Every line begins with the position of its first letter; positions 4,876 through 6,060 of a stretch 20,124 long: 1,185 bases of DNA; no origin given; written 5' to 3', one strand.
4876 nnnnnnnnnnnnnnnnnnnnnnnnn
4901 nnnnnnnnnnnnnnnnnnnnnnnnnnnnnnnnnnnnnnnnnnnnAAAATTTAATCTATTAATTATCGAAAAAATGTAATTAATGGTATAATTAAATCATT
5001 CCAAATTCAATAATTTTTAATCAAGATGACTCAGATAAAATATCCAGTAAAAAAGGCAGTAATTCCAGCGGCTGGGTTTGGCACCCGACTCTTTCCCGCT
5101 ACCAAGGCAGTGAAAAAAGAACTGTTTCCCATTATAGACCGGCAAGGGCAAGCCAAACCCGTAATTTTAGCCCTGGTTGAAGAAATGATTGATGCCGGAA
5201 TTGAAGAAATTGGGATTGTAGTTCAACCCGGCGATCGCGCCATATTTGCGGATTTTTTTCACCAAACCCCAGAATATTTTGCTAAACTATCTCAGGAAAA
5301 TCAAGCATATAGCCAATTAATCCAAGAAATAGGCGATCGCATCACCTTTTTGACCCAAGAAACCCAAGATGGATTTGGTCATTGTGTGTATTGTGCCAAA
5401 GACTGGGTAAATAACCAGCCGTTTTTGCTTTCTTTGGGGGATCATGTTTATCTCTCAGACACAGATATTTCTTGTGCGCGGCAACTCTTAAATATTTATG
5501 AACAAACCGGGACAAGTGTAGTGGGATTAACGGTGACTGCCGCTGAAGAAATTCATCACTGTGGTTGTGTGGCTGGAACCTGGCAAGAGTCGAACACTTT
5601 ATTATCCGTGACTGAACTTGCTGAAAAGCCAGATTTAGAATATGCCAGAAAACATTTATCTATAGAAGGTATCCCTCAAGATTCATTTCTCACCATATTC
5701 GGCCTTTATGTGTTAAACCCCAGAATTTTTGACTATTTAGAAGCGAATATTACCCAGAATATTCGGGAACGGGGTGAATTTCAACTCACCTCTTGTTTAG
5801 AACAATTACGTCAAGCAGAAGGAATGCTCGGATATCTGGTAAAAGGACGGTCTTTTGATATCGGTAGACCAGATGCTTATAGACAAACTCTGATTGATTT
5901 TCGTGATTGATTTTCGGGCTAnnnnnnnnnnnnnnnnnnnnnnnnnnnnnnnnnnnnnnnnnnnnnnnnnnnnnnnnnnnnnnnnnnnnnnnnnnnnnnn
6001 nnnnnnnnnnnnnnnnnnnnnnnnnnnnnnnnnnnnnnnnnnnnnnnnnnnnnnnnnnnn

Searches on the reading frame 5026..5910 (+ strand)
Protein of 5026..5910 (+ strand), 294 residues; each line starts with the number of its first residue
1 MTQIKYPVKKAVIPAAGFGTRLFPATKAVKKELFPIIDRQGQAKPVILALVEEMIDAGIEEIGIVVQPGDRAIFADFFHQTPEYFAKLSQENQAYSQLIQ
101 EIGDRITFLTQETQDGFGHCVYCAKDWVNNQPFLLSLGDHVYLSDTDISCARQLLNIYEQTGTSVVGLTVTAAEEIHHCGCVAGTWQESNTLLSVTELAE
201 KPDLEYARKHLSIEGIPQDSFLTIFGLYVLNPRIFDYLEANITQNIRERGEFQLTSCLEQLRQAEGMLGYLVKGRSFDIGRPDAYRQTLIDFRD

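Call 36: search_protein_families(library=pfam, proteins=[window:5026-5910:+], max_evalue=0.001)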
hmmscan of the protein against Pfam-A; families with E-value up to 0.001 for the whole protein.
window:5026-5910:+ (294 aa): 1 family
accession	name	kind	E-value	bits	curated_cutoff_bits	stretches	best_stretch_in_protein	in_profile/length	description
PF00483.29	NTP_transferase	-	1.4e-21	77.7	21.2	1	10-287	1-237/245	Nucleotidyl transferase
